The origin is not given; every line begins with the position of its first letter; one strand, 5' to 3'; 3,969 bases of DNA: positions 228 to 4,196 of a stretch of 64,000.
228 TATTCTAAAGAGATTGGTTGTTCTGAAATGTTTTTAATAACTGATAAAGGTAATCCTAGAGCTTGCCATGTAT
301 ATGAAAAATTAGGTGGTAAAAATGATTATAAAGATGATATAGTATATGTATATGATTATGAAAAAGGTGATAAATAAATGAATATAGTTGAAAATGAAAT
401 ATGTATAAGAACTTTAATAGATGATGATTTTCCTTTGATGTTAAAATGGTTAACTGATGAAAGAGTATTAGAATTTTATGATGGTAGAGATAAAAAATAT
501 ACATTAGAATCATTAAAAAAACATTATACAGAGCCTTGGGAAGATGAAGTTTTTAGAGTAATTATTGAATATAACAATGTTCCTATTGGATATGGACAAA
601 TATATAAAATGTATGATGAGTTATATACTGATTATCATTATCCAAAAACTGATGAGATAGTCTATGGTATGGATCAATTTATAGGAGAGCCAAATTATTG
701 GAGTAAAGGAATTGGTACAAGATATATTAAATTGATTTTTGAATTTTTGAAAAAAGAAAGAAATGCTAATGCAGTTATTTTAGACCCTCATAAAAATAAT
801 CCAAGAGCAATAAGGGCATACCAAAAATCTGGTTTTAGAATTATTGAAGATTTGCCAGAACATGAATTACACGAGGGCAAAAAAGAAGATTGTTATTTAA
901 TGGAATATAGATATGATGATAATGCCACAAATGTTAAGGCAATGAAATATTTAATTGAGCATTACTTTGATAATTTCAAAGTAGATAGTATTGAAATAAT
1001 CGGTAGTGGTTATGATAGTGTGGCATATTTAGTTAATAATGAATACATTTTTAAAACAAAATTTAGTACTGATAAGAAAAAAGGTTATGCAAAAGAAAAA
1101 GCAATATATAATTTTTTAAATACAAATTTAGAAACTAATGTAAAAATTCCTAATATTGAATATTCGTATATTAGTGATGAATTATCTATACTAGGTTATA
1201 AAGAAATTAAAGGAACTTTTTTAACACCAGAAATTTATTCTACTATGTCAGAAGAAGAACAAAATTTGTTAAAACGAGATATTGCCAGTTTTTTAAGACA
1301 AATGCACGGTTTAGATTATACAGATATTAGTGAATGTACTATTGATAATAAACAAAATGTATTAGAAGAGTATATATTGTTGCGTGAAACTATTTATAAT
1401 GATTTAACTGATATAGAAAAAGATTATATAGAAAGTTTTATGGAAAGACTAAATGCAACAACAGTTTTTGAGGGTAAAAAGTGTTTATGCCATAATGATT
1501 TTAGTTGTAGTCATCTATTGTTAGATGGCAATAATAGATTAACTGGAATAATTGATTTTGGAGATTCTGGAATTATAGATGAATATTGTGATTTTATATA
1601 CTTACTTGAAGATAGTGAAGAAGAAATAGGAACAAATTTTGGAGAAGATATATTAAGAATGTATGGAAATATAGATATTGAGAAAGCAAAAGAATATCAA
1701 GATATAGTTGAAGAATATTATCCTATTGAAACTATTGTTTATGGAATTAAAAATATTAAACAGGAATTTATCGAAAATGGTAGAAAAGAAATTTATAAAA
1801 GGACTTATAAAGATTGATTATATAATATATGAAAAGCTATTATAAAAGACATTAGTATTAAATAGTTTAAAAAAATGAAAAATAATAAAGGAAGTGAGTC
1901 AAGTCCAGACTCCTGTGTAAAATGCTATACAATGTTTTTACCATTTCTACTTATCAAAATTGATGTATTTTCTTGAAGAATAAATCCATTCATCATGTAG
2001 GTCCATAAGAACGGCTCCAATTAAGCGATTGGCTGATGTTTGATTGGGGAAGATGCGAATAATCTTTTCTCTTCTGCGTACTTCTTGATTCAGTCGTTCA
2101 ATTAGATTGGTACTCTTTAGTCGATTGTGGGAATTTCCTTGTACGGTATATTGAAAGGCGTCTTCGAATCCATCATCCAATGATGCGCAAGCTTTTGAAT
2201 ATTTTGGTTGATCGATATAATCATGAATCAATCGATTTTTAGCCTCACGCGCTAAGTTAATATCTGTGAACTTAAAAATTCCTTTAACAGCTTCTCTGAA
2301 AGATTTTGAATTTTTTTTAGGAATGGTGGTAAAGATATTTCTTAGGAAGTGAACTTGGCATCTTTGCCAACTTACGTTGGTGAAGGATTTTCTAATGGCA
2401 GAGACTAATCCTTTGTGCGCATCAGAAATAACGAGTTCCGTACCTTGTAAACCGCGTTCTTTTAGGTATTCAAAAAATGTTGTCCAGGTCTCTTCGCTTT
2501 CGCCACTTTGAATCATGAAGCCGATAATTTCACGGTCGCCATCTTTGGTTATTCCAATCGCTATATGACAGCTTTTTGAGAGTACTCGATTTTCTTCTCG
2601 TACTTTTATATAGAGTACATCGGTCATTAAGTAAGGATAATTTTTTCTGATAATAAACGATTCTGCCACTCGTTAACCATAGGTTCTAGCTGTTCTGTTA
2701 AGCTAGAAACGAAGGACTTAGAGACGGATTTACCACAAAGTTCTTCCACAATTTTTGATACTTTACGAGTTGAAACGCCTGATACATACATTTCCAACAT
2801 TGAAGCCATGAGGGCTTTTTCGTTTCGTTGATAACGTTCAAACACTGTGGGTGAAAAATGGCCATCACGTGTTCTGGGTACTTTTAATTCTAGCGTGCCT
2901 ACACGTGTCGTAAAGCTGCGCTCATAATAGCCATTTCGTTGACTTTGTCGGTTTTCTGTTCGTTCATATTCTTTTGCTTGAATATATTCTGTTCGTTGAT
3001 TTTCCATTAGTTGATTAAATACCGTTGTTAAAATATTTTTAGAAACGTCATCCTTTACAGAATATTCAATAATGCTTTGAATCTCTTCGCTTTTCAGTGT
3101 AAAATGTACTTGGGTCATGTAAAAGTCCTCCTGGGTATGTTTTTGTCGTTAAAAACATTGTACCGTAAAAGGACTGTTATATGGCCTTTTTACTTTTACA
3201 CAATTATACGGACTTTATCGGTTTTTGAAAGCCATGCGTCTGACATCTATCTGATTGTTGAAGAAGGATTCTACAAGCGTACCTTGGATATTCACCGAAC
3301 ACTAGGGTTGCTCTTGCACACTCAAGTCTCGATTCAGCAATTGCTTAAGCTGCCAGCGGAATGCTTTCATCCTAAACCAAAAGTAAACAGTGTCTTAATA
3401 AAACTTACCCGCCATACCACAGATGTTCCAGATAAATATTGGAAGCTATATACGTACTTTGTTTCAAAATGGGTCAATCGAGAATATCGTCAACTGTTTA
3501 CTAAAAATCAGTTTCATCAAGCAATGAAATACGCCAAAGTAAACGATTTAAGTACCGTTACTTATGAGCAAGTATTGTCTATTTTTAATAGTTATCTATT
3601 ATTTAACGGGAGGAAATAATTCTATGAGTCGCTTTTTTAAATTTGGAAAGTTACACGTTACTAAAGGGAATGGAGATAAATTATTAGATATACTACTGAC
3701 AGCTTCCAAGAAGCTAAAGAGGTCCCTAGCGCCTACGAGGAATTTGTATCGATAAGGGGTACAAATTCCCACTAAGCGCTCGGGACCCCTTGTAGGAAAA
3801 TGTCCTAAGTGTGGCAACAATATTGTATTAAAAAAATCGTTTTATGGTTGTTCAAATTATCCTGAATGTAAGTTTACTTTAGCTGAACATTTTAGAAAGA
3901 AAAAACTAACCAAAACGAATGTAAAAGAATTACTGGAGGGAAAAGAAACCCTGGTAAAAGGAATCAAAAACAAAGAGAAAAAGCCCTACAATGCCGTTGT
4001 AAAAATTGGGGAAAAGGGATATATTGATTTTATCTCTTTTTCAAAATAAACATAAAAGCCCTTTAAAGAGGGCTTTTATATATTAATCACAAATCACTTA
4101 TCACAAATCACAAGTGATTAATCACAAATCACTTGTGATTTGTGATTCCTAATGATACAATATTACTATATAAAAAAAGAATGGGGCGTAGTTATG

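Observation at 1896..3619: IS256 truncates ermB and joins the aacA-aphD module to an Inc18 erm(B) region without a target duplication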

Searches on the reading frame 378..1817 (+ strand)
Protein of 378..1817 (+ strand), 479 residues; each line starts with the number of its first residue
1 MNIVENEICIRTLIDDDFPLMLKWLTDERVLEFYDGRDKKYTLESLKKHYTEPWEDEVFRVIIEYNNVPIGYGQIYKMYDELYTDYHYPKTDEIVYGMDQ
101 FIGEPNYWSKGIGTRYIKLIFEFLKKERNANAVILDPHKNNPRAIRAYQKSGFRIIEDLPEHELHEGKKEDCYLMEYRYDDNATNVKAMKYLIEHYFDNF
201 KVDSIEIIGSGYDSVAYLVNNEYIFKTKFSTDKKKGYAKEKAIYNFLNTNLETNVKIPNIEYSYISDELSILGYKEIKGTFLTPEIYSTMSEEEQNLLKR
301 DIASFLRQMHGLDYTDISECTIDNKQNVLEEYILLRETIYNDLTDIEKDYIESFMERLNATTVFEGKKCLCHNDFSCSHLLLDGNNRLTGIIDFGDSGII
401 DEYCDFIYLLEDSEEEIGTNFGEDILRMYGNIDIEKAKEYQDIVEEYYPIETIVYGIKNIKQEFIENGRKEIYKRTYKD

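Call 33: find_encoding_contigs(protein=window:378-1817:+, flank=10000, max_places=10)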
Protein window:378-1817:+ (479 aa): 23 contigs read that carry it; 10 places shown.
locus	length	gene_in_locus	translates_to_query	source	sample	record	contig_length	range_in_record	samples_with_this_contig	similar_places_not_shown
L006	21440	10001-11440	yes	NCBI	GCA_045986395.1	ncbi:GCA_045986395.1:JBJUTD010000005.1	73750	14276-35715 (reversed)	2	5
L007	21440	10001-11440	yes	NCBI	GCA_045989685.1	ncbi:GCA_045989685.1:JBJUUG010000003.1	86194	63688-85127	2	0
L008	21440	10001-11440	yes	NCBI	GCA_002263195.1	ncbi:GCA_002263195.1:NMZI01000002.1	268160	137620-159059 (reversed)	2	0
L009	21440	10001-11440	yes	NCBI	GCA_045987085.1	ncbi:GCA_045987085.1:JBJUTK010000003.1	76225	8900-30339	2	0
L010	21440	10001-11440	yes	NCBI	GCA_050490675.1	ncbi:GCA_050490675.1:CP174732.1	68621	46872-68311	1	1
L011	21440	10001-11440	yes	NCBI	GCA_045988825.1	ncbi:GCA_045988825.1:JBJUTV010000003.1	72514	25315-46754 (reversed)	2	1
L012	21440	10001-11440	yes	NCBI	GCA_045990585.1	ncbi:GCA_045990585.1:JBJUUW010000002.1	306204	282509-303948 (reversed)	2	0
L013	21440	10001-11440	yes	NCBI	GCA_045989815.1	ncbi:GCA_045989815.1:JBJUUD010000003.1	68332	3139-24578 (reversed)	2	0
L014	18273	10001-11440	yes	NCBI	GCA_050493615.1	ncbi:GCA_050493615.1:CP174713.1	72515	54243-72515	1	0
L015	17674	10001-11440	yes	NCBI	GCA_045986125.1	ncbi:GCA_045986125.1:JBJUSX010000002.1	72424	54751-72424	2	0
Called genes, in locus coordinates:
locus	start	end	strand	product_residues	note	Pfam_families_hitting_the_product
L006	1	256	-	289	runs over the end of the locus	PF01909:NTP_transf_2, PF18765:Polbeta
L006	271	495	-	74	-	PF01381:HTH_3 (weak), PF13443:HTH_26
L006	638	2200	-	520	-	PF00239:Resolvase, PF07508:Recombinase, PF13408:Zn_ribbon_recom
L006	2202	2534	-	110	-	-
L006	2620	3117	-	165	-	-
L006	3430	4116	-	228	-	PF00665:rve, PF13610:DDE_Tnp_IS240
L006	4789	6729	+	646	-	PF00009:GTP_EFTU, PF01926:MMR_HSR1 (faint), PF22042:EF-G_D2, PF14492:EFG_III, PF03764:EFG_IV, PF00679:EFG_C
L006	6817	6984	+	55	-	PF14205:Cys_rich_KTR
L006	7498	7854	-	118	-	PF12844:HTH_19, PF01381:HTH_3, PF13413:HTH_25 (faint), PF18430:DBD_HTH (weak)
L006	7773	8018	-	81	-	-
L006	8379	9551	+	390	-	PF00872:Transposase_mut, PF03050:DDE_Tnp_IS66 (weak), PF10551:MULE (weak)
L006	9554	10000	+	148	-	PF00583:Acetyltransf_1, PF13302:Acetyltransf_3 (weak), PF13673:Acetyltransf_10 (weak), PF13508:Acetyltransf_7, PF08445:FR47 (weak)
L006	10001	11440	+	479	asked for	PF13302:Acetyltransf_3, PF13523:Acetyltransf_8, PF00583:Acetyltransf_1, PF01636:APH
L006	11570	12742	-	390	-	PF00872:Transposase_mut, PF03050:DDE_Tnp_IS66 (weak), PF10551:MULE (weak)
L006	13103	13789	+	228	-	PF00665:rve, PF13610:DDE_Tnp_IS240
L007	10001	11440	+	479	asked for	PF13302:Acetyltransf_3, PF13523:Acetyltransf_8, PF00583:Acetyltransf_1, PF01636:APH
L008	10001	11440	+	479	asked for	PF13302:Acetyltransf_3, PF13523:Acetyltransf_8, PF00583:Acetyltransf_1, PF01636:APH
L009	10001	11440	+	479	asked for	PF13302:Acetyltransf_3, PF13523:Acetyltransf_8, PF00583:Acetyltransf_1, PF01636:APH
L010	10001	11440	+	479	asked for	PF13302:Acetyltransf_3, PF13523:Acetyltransf_8, PF00583:Acetyltransf_1, PF01636:APH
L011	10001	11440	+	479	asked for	PF13302:Acetyltransf_3, PF13523:Acetyltransf_8, PF00583:Acetyltransf_1, PF01636:APH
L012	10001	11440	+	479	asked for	PF13302:Acetyltransf_3, PF13523:Acetyltransf_8, PF00583:Acetyltransf_1, PF01636:APH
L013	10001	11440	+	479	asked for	PF13302:Acetyltransf_3, PF13523:Acetyltransf_8, PF00583:Acetyltransf_1, PF01636:APH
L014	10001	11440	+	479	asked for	PF13302:Acetyltransf_3, PF13523:Acetyltransf_8, PF00583:Acetyltransf_1, PF01636:APH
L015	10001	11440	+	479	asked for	PF13302:Acetyltransf_3, PF13523:Acetyltransf_8, PF00583:Acetyltransf_1, PF01636:APH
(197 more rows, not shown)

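Call 41: search_solved_structures(query=window:378-1814:+, show_alignments=2, max_evalue=1e-50)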
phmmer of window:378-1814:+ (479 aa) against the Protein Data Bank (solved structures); distinct sequences matched with E-value up to 1e-50: 6.
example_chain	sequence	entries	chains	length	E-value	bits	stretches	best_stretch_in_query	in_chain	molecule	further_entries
4ork_A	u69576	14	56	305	8.8e-199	664.7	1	175-479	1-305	Bifunctional AAC/APH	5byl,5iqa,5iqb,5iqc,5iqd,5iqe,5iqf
5iqh_A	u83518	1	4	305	1.9e-198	663.6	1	175-479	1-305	Bifunctional AAC/APH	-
5iqi_A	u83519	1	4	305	2.3e-198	663.3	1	175-479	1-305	Bifunctional AAC/APH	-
6ch4_A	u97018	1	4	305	2.8e-198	663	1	175-479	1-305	Bifunctional AAC/APH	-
4qc6_A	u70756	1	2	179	7.8e-121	407.7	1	1-179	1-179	Bifunctional AAC/APH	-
6bff_A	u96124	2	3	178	3.2e-75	257.3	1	6-178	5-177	Aminoglycoside acetyltransferase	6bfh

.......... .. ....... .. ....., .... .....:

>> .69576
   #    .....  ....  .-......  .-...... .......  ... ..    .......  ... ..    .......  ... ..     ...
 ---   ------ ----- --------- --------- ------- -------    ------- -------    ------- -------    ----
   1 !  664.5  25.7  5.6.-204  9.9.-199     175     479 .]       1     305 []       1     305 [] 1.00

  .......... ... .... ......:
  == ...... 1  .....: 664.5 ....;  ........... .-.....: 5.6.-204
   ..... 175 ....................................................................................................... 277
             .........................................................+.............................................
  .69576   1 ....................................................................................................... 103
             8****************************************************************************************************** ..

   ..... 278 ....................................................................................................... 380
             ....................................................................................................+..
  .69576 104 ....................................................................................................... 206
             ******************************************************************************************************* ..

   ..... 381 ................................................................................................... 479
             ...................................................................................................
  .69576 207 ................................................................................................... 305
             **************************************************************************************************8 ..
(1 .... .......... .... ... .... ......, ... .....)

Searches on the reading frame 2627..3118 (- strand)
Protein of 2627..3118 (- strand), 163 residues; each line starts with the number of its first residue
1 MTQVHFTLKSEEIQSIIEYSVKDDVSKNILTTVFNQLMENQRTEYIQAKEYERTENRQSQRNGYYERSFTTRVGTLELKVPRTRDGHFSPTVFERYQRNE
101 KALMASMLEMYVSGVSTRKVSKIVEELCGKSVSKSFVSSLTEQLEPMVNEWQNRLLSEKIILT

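Call 34: find_encoding_contigs(protein=window:2627-3118:-, flank=10000, max_places=10)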
Protein window:2627-3118:- (163 aa): 24 contigs read that carry it; 10 places shown.
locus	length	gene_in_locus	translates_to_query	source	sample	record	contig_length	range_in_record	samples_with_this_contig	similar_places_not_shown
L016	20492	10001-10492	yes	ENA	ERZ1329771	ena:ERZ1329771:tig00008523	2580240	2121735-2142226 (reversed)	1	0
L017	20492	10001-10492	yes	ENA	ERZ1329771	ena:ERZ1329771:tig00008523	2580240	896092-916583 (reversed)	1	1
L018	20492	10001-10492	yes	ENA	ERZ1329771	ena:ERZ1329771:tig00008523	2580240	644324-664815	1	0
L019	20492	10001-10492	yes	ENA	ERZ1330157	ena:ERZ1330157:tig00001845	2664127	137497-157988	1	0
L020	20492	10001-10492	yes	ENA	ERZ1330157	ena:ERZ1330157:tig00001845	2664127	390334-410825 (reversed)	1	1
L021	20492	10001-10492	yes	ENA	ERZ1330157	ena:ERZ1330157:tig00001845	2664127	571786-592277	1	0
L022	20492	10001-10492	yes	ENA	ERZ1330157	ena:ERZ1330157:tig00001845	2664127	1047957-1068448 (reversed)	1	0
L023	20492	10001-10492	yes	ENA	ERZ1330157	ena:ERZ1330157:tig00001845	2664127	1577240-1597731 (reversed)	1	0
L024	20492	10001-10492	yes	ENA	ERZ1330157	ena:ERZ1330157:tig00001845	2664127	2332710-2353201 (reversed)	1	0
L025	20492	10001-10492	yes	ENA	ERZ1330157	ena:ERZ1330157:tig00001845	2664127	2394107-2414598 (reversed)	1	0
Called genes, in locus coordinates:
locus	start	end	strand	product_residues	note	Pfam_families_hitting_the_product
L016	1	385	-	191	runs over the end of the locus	PF06160:EzrA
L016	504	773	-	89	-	PF06160:EzrA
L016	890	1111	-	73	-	PF06160:EzrA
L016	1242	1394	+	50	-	-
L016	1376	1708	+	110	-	PF01590:GAF, PF13185:GAF_2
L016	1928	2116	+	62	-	-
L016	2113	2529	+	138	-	PF01479:S4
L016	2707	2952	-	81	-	-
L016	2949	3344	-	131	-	PF03009:GDPD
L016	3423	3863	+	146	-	PF02566:OsmC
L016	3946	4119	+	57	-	-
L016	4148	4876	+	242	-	PF00266:Aminotran_5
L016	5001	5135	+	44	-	-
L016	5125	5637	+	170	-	PF00389:2-Hacid_dh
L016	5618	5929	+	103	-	PF02826:2-Hacid_dh_C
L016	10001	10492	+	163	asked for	PF00872:Transposase_mut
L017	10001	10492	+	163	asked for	PF00872:Transposase_mut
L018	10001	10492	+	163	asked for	PF00872:Transposase_mut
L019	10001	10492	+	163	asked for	PF00872:Transposase_mut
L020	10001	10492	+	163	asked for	PF00872:Transposase_mut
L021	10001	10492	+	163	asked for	PF00872:Transposase_mut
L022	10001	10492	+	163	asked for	PF00872:Transposase_mut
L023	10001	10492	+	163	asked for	PF00872:Transposase_mut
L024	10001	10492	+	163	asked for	PF00872:Transposase_mut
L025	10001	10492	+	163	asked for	PF00872:Transposase_mut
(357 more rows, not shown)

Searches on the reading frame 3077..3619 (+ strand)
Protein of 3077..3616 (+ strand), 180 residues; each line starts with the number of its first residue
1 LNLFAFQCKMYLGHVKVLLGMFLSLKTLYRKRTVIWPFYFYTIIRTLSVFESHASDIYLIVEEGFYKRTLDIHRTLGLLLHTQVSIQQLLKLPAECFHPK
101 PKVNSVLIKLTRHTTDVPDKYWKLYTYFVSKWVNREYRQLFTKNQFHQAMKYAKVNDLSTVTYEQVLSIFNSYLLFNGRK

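Call 45: search_protein_families(library=pfam, proteins=[window:3077-3616:+], max_evalue=0.001)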
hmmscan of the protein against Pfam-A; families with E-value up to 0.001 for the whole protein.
window:3077-3616:+ (180 aa): 1 family
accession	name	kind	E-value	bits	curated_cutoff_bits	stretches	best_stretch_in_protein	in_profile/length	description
PF00398.26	RrnaAD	-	6.7e-32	111.1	24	1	49-175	120-260/263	Ribosomal RNA adenine dimethylase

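Call 46: find_homologous_proteins(query=window:3077-3616:+, max_evalue=1e-20)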
Query window:3077-3616:+ (180 aa): 104 proteins with E <= 1e-20 among 297 candidates.
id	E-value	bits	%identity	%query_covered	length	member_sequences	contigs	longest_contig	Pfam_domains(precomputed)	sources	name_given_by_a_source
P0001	2.1e-81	290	92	80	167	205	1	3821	PF00398.27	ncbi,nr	ncbi:TPA: 23S rRNA (adenine(2058)-N(6))-methyltransferase Erm(B), partial [Escherichia coli]|nr:23S 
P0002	2.2e-81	290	92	80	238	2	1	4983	PF00398.27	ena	-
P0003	2.2e-81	290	92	80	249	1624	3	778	PF00398.27,PF13649.13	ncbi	ncbi:rRNA adenine N-6-methyltransferase, partial [Enterococcus faecium 509]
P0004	2.4e-81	290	97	74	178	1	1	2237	PF00398.27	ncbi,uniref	ncbi:rRNA adenine N-6-methyltransferase family protein, partial [Salmonella enterica]|uniref:rRNA ad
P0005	3.2e-81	289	92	80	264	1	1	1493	PF00398.27,PF07992.21,PF01134.29,PF12831.14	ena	-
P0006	3.3e-81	289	92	80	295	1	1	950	PF00398.27,PF13649.13,PF13238.13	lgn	-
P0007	3.4e-81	289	92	80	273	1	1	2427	PF00398.27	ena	-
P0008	3.8e-81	289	92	80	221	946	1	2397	PF00398.27,PF13649.13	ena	-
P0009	4.1e-81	289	92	80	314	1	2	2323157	PF00398.27,PF13649.13,PF01135.26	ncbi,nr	ncbi:23S rRNA (adenine(2058)-N(6))-methyltransferase Erm(B) [Collinsella sp. BG-O-102]|nr:23S rRNA (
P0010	6.2e-81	288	88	86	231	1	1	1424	PF00398.27,PF13649.13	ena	-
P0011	6.3e-81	288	98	73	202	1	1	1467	PF00398.27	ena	-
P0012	9.8e-81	288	98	73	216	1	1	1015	PF00398.27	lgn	-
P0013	9.9e-81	288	92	80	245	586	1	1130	PF00398.27,PF13649.13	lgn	-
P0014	1.3e-80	287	92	81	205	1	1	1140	PF00398.27,PF13649.13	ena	-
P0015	2.1e-80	287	91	80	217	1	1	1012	PF00398.27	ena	-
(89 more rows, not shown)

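Call 48: find_encoding_contigs(protein=window:3137-3619:+, flank=10000, max_places=10)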
Protein window:3137-3619:+ (160 aa): 3 contigs read that carry it; 3 places shown.
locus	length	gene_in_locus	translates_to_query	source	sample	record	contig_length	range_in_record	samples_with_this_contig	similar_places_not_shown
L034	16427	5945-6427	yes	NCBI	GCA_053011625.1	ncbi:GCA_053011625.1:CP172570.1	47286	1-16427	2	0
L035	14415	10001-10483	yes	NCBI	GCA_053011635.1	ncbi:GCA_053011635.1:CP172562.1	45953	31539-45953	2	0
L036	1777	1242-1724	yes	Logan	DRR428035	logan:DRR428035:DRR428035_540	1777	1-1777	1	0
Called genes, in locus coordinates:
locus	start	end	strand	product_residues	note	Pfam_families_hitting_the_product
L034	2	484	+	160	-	?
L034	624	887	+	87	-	PF07764:Omega_Repress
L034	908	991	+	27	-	PF06308:ErmC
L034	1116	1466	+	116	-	PF00398:RrnaAD, PF13649:Methyltransf_25 (weak)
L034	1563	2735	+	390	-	PF00872:Transposase_mut, PF03050:DDE_Tnp_IS66 (weak), PF10551:MULE (weak)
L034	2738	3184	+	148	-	PF00583:Acetyltransf_1, PF13302:Acetyltransf_3 (weak), PF13673:Acetyltransf_10 (weak), PF13508:Acetyltransf_7, PF08445:FR47 (weak)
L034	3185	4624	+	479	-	PF13302:Acetyltransf_3, PF13523:Acetyltransf_8, PF00583:Acetyltransf_1, PF01636:APH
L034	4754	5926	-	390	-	PF00872:Transposase_mut, PF03050:DDE_Tnp_IS66 (weak), PF10551:MULE (weak)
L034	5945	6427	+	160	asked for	PF00398:RrnaAD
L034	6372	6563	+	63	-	-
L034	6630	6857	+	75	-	PF01396:Zn_ribbon_Top1, PF13342:Toprim_Crpt, PF13101:DUF3945 (weak)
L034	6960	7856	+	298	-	PF13614:AAA_31, PF01656:CbiA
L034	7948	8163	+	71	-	PF07764:Omega_Repress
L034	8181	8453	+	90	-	PF08998:Epsilon_antitox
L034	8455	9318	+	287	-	PF06414:Zeta_toxin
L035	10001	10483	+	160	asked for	PF00398:RrnaAD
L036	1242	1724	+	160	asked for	PF00398:RrnaAD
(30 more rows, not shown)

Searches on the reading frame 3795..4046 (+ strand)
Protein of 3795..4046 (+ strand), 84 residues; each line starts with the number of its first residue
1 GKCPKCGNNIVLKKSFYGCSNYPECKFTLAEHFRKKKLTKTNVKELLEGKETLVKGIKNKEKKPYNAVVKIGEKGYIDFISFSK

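Call 45: search_protein_families(library=pfam, proteins=[window:3795-4046:+], max_evalue=0.001)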
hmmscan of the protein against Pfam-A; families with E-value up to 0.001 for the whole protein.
window:3795-4046:+ (84 aa): 2 families
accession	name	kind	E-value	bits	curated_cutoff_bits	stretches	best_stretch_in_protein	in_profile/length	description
PF13342.12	Toprim_Crpt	-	1.3e-11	44.7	32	1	24-79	1-57/60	C-terminal repeat of topoisomerase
PF01396.24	Zn_ribbon_Top1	-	2.1e-11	43.9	32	1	1-29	2-34/39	Topoisomerase DNA binding C4 zinc finger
